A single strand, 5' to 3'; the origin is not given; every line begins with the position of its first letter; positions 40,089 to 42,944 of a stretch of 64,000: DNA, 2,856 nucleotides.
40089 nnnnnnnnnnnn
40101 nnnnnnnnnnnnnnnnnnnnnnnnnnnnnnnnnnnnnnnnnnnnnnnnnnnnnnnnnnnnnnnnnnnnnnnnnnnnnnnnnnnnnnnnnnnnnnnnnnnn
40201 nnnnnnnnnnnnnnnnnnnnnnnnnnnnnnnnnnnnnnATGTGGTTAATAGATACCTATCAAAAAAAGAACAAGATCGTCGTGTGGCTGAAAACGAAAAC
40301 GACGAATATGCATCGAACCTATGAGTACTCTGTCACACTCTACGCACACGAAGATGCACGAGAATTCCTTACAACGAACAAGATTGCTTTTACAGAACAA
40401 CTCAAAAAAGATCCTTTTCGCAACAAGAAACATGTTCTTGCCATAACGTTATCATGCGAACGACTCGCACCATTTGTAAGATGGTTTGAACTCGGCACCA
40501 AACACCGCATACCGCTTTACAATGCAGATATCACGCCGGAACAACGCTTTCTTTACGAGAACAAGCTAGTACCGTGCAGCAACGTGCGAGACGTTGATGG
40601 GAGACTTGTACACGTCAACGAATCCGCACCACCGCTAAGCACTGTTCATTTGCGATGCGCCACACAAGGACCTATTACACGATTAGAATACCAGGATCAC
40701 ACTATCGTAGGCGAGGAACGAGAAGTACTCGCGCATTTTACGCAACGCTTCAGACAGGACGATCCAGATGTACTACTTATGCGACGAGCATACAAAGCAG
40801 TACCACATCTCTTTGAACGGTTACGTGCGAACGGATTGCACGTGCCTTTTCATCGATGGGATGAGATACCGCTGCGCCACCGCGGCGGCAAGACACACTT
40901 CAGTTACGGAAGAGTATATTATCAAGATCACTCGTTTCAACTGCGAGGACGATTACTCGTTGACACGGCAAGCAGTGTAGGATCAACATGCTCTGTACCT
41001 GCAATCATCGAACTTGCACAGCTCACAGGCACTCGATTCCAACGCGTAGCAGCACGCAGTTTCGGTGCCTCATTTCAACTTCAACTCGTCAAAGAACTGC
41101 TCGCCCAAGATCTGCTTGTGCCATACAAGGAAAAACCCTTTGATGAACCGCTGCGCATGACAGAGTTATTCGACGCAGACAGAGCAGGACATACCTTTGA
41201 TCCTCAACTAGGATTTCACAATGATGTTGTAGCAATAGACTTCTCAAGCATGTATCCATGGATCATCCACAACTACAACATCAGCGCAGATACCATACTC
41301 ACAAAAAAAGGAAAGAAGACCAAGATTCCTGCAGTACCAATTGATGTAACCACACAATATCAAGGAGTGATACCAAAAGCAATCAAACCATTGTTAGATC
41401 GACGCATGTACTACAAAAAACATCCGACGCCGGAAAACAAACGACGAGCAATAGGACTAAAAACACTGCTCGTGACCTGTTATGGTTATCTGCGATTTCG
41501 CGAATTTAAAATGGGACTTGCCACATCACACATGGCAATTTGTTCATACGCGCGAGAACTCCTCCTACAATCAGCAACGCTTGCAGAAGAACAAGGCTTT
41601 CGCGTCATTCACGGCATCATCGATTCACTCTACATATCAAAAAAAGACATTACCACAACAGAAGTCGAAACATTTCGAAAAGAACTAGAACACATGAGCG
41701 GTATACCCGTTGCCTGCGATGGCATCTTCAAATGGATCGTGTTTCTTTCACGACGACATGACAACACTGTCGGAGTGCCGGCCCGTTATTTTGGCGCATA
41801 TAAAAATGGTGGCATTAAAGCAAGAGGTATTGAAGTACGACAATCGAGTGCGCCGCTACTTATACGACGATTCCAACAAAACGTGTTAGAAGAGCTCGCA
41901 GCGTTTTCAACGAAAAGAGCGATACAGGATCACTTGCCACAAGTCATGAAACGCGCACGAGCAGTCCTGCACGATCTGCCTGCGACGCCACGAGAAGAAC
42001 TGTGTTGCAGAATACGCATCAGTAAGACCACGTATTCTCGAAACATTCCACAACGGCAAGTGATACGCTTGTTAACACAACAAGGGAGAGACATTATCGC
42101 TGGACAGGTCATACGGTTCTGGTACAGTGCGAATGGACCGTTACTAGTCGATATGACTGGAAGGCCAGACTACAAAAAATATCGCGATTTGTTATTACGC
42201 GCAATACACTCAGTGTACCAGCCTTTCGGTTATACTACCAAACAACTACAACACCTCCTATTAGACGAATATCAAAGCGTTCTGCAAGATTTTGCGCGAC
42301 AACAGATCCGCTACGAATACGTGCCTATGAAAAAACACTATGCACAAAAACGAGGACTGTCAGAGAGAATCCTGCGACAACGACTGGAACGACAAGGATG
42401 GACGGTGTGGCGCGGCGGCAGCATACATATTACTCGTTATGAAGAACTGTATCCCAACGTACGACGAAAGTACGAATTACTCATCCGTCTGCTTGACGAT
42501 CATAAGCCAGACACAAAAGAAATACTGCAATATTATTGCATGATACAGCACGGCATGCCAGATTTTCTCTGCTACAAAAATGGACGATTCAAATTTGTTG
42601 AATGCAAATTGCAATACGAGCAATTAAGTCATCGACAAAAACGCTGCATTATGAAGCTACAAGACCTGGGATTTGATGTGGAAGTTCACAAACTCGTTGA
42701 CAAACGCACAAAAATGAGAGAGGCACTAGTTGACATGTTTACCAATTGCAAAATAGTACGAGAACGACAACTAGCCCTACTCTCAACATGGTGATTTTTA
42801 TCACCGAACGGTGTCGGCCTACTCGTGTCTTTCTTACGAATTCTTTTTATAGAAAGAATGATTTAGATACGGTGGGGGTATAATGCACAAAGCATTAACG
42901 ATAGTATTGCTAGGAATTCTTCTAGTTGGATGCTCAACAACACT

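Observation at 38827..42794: SRAP abasic-site protein and an exonuclease-dead PolB fused to a PD-(D/E)xK nuclease: candidate DNA-damage-tolerance module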

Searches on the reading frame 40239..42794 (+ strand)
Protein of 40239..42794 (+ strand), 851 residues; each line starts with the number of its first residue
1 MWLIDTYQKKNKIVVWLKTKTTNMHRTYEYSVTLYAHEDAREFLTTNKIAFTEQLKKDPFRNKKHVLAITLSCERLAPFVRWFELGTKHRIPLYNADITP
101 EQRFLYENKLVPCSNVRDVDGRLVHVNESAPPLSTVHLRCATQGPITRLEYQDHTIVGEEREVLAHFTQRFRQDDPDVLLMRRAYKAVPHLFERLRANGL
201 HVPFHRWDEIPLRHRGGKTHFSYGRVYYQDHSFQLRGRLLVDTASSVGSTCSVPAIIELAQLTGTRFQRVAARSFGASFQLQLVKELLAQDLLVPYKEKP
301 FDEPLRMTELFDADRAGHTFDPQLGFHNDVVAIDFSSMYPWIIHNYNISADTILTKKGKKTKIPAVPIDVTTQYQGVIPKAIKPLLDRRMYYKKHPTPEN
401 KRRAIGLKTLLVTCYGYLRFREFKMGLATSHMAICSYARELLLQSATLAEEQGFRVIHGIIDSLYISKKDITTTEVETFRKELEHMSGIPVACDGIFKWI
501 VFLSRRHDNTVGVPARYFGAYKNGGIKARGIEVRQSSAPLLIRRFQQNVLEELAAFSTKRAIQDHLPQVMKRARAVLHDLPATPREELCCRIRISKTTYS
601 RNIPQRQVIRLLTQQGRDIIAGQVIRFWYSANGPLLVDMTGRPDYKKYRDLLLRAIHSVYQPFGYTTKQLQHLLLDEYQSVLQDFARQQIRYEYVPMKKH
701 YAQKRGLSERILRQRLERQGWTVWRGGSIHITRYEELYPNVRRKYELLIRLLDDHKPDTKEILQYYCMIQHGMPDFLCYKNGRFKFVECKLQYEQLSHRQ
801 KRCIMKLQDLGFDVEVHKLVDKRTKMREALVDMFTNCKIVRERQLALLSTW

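Call 3: search_protein_families(library=pfam, proteins=[window:40239-42794:+], max_evalue=1)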
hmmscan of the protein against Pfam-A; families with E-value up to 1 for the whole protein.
window:40239-42794:+ (851 aa): 3 families
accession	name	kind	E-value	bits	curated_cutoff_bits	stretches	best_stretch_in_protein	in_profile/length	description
PF00136.26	DNA_pol_B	-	7.2e-14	51.9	23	1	280-632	16-410/453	DNA polymerase family B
PF08774.17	VRR_NUC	-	6.6e-07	29.8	23.8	1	763-816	54-111/116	VRR-NUC domain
PF13342.12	Toprim_Crpt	-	0.06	13.8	32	1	590-622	2-34/60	C-terminal repeat of topoisomerase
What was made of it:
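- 40239..42794 (+): PolB2-VRR-NUC fusion gene (851 aa plus stop). Pfam DNA_pol_B plus VRR_NUC (call 3).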

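Call 4: search_protein_families(library=ncbifam, proteins=[window:40239-42794:+], max_evalue=1)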
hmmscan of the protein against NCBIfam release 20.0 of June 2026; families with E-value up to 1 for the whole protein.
window:40239-42794:+ (851 aa): 9 families
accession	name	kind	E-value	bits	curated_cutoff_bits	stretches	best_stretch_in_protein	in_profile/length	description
NF004416.0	PRK05761.1-2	equivalog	3.1e-94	316.7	516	1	1-666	1-652/665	type B DNA-directed DNA polymerase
NF004418.0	PRK05761.1-4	subfamily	2e-69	234.6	692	1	57-686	70-716/717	type B DNA-directed DNA polymerase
NF004417.0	PRK05761.1-3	equivalog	8e-31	106.8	780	1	320-628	491-805/858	DNA-directed DNA polymerase I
NF004421.0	PRK05762.1-2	equivalog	1.1e-19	70.2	570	2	257-484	365-581/795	DNA polymerase II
NF004419.0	PRK05761.1-5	equivalog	1.2e-19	69.9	1285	1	320-627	558-873/932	DNA-directed DNA polymerase I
NF004415.0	PRK05761.1-1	equivalog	5.1e-16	57.8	1289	1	320-628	500-818/883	DNA-directed DNA polymerase I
TIGR00592.1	pol2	superfamily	1.9e-15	56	239.95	1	317-634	803-1134/1176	DNA polymerase (pol2)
NF004422.0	PRK05762.1-4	equivalog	5.2e-12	44.9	1103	2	313-471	402-560/789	DNA polymerase II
NF004420.0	PRK05762.1-1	equivalog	3e-07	29.5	1435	1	313-471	398-556/783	DNA polymerase II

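Call 7: find_homologous_proteins(query=window:40239-42794:+)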
Query window:40239-42794:+ (851 aa): 538 proteins with E <= 0.001 among 8000 candidates; the best 120 are listed.
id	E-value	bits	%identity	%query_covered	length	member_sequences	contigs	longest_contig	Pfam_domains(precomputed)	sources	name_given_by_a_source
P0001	0.0e+0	1978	100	100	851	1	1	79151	PF08774.18,PF00136.27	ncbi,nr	ncbi:hypothetical protein GF342_00350 [Candidatus Woesearchaeota archaeon]|nr:hypothetical protein [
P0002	1.5e-268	911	48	99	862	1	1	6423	PF08774.18,PF00136.27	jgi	-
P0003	4.0e-267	907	48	99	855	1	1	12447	PF08774.18,PF00136.27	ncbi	ncbi:MAG: DNA polymerase domain-containing protein [Nanoarchaeota archaeon]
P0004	3.6e-266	903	50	96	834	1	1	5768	PF08774.18,PF00136.27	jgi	-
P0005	2.1e-265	901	47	100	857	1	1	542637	PF00136.27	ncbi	ncbi:MAG: DNA polymerase domain-containing protein [Candidatus Woesearchaeota archaeon]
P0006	3.1e-264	897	48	100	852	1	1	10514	PF08774.18,PF00136.27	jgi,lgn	-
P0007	1.7e-263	895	48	99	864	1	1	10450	PF08774.18,PF00136.27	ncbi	ncbi:DNA polymerase domain-containing protein [Nanoarchaeota archaeon]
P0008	5.3e-259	880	47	99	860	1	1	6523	PF08774.18,PF00136.27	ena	-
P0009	1.9e-258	878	47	99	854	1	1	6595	PF08774.18,PF00136.27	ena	-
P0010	8.1e-258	876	48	99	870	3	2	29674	PF08774.18,PF00136.27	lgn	-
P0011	8.0e-257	873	47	100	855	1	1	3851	PF08774.18,PF00136.27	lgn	-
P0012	3.2e-256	871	46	100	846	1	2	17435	PF08774.18,PF00136.27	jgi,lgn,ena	jgi:DNA polymerase-2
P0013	3.2e-256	871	47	99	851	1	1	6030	PF00136.27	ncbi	ncbi:MAG: DNA polymerase domain-containing protein [archaeon]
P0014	3.4e-255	867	46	99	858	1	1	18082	PF08774.18,PF00136.27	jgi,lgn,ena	-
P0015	5.1e-255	867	46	99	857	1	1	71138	PF08774.18,PF00136.27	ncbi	-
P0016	1.0e-253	862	48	99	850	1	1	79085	PF08774.18,PF00136.27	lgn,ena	-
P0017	1.1e-251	856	46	99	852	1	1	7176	PF08774.18,PF00136.27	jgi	jgi:DNA polymerase elongation subunit (family B)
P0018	6.8e-251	853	46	99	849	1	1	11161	PF08774.18,PF00136.27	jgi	jgi:DNA polymerase elongation subunit (family B)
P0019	2.1e-250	851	45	100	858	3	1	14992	PF08774.18,PF00136.27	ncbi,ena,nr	ncbi:MAG TPA: DNA polymerase domain-containing protein [Candidatus Nanoarchaeia archaeon]|nr:DNA pol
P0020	4.5e-250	850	47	99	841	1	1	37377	PF08774.18,PF00136.27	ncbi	-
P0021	1.4e-249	849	46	98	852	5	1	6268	PF08774.18,PF00136.27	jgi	-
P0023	1.0e-246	839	47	98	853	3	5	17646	PF08774.18,PF00136.27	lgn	-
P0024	2.8e-246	838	45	99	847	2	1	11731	PF08774.18,PF00136.27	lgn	-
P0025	7.2e-244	830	46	99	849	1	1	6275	PF08774.18,PF00136.27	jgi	-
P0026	9.7e-244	829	46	99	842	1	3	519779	PF08774.18,PF00136.27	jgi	-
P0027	2.6e-243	828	45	99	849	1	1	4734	PF08774.18,PF00136.27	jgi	jgi:DNA polymerase II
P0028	7.7e-243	826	44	99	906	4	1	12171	PF08774.18,PF00136.27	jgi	-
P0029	1.9e-242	825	46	100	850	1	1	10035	PF08774.18,PF00136.27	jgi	jgi:DNA polymerase II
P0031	8.2e-242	823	45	100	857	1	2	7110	PF08774.18,PF00136.27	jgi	-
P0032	7.7e-241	820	46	98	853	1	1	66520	PF08774.18,PF00136.27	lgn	-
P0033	5.3e-240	817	48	99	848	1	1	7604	PF08774.18,PF00136.27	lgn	-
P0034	7.4e-240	816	47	100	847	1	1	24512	PF08774.18,PF00136.27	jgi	-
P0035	6.0e-239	813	45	100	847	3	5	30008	PF08774.18,PF00136.27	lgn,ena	-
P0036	2.8e-238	811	45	97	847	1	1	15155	PF08774.18,PF00136.27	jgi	jgi:DNA polymerase elongation subunit (family B)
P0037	1.4e-236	806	44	99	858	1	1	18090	PF08774.18,PF00136.27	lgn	-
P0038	4.1e-236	804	45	99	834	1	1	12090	PF08774.18,PF00136.27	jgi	jgi:DNA polymerase elongation subunit (family B)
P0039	5.2e-235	800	47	99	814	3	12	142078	PF08774.18,PF00136.27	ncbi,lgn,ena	-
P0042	1.3e-232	793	44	98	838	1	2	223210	PF08774.18,PF00136.27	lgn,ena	-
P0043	5.2e-232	790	46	100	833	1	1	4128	PF08774.18,PF00136.27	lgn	-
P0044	6.8e-232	790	43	99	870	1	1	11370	PF08774.18,PF00136.27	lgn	-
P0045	2.2e-231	788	46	100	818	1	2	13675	PF08774.18,PF00136.27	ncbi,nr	ncbi:MAG: VRR-NUC domain-containing protein [Nanoarchaeota archaeon]|nr:VRR-NUC domain-containing pr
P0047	6.8e-228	777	44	100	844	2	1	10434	PF08774.18,PF00136.27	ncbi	ncbi:MAG: DNA polymerase domain-containing protein [Nanoarchaeota archaeon]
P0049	4.7e-223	761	42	99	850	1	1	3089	PF08774.18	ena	-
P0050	5.1e-222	757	44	100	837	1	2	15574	PF08774.18,PF00136.27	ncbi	ncbi:MAG: DNA polymerase domain-containing protein [Nanoarchaeota archaeon]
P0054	5.7e-207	708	48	80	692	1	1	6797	PF08774.18,PF00136.27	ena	-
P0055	3.8e-205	702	43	100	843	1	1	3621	PF08774.18,PF00136.27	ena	-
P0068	4.7e-192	658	51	66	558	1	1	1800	PF08774.18,PF00136.27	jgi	jgi:DNA polymerase-2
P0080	1.2e-186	640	44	71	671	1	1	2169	PF08774.18,PF00136.27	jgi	jgi:DNA polymerase elongation subunit (family B)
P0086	2.9e-184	633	42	52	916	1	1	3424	PF08774.18,PF00136.27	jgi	jgi:DNA polymerase-2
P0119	2.5e-147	510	48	60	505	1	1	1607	PF08774.18,PF00136.27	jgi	jgi:DNA polymerase-2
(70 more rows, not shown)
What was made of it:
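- Checked: NCBI holds the identical 851-aa protein (GF342_00350), and about 50 full-length homologues at 42-50% identity come from independent metagenomes (call 7).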

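Call 11: search_solved_structures(query=window:40239-42794:+, max_evalue=0.01, show_alignments=2)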
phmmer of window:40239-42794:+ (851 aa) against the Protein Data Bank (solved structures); distinct sequences matched with E-value up to 0.01: 54.
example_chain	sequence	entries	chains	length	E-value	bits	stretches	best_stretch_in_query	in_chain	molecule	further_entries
5mdn_A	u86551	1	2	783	6e-21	77.3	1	239-581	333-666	DNA polymerase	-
5h12_A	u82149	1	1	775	1.8e-18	69.2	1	254-635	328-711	Deep Vent DNA Polymerase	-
4fm2_A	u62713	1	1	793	9.8e-18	66.7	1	254-637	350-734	DNA polymerase 1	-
4flt_A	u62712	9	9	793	1.5e-17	66.1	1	254-637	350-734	DNA polymerase 1 | Pyrococcus abyssi B family DNA polymerase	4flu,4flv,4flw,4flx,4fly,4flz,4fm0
6wya_A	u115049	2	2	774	1e-15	60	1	254-638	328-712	DNA polymerase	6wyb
5vu5_A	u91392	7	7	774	1.2e-15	59.8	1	254-628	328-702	DNA polymerase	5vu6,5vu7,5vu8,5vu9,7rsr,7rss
4b08_A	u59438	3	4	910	1.2e-15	59.8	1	315-628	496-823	DNA POLYMERASE ALPHA CATALYTIC SUBUNIT A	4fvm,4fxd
8b9a_J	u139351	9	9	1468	4e-15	58.1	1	315-628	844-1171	DNA polymerase alpha catalytic subunit A | DNA polymerase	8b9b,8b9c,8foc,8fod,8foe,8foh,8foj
4k8z_A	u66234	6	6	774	4.4e-15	57.9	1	254-628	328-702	DNA polymerase | DNA polymerase,DNA polymerase,DNA polymerase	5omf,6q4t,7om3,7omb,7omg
1wns_A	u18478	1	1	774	4.5e-15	57.9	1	254-628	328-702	DNA POLYMERASE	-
1wn7_A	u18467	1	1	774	4.8e-15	57.8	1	254-628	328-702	Family B DNA Polymerase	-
4fyd_A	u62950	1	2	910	5.5e-15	57.6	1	315-628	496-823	DNA polymerase alpha catalytic subunit A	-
8s84_A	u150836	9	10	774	2.4e-14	55.5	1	254-628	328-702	DNA polymerase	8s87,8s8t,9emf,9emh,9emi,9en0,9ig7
3a2f_A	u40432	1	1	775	4.1e-14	54.7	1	253-635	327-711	DNA polymerase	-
4ahc_A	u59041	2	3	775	5.2e-14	54.4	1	253-635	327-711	DNA POLYMERASE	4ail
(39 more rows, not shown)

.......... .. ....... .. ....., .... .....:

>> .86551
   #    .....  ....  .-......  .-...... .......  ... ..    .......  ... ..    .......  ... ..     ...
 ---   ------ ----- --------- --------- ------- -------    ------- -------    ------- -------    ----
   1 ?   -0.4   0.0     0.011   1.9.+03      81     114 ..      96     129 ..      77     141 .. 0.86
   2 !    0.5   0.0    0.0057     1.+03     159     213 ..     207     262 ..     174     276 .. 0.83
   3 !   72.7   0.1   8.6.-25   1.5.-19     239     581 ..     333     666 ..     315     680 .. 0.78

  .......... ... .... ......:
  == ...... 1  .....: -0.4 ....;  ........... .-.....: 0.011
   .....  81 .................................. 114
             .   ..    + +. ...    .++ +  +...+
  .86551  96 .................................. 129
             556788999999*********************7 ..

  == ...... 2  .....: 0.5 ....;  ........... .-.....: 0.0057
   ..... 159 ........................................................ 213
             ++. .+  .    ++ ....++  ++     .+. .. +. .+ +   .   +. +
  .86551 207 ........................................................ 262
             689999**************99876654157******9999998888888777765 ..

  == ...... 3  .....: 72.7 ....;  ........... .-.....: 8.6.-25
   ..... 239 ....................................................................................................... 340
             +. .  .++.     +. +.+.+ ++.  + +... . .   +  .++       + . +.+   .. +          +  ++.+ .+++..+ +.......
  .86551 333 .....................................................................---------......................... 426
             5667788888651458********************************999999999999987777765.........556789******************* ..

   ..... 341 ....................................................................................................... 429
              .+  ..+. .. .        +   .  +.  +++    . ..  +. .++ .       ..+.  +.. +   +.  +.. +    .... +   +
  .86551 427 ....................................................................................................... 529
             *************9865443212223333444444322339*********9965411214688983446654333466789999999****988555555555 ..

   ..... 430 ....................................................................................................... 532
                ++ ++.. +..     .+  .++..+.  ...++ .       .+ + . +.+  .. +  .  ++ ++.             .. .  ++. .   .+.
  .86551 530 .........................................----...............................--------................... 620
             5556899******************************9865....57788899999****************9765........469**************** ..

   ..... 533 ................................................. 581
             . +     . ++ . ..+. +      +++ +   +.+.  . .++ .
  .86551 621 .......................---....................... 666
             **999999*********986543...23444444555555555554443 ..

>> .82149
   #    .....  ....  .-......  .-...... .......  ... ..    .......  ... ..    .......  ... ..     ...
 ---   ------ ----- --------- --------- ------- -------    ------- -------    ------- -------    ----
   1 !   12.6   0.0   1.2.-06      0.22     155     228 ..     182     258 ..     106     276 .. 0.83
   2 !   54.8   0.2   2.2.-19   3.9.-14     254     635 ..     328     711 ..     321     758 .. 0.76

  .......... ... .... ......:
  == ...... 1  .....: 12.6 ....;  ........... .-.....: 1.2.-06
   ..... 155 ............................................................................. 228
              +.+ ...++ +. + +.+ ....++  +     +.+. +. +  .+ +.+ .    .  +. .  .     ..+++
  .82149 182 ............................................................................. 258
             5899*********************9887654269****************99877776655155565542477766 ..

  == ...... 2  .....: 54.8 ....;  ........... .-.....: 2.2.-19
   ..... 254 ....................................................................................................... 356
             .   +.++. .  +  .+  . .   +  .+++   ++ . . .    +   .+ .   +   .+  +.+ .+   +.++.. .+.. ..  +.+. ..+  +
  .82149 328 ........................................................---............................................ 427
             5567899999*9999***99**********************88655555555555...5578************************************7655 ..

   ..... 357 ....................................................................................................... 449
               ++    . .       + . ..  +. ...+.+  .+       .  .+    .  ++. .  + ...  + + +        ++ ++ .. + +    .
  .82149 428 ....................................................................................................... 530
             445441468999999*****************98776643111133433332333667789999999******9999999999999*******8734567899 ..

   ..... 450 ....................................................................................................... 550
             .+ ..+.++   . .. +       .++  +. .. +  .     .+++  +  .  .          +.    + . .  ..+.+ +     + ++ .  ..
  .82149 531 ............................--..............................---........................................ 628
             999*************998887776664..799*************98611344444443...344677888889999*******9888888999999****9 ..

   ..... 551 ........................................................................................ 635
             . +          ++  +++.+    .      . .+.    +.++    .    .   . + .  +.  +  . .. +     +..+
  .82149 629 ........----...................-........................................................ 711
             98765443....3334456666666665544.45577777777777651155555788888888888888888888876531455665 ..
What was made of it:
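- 40239..41138 (+): N-terminal and degenerate 3'-5' exonuclease region (residues 1-300). The Exo I and Exo II carboxylates are absent. Exo II 'YNGDSFD' is replaced by 'RRAYK-A' in the alignment to 5h12 (call 11).
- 41229..41261 (+): Polymerase motif A (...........), with catalytic D334. It aligns to DFSSMYP of solved PolBs (call 11).
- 41610..41627 (+): Polymerase motif C, HGIIDS (residues 458-463). The first Asp of DxD is replaced by Ile, and D462 is retained. It aligns to YGDTDS of 5mdn (call 11).
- On PolB2 (archaeal B2 group / Dpo2): The Exo II carboxylate is replaced in the alignment to 5h12 (call 11).
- Checked: In a HMMER alignment to Deep Vent polymerase, the Exo II segment 'YNGDSFD' is replaced by 'RRAYK-A' (call 11).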

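Call 23: find_encoding_contigs(protein=P0005, flank=6000, max_places=2)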
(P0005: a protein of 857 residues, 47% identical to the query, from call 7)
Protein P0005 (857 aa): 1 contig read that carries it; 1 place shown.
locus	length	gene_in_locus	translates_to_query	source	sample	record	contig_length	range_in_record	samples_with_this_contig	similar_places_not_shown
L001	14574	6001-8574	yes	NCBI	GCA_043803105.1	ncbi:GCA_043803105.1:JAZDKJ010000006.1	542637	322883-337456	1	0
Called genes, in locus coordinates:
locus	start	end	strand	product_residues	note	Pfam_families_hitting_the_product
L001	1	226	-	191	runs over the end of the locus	PF01928:CYTH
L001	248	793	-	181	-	PF01725:Ham1p_like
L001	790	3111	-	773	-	PF01674:Lipase_2 (faint), PF06028:DUF915 (faint), PF00561:Abhydrolase_1 (weak)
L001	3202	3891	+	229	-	PF26485:DUF8156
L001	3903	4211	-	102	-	-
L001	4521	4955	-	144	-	-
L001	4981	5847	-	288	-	-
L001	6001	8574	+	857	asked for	PF00136:DNA_pol_B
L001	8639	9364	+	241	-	-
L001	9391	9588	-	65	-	PF04070:DUF378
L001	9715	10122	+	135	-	-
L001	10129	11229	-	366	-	PF05958:tRNA_U5-meth_tr, PF03602:Cons_hypoth95, PF05175:MTS (weak)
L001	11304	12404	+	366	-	-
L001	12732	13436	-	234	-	-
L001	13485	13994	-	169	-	-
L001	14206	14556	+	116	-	PF01900:RNase_P_Rpp14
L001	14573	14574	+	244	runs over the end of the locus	PF10584:Proteasome_A_N, PF00227:Proteasome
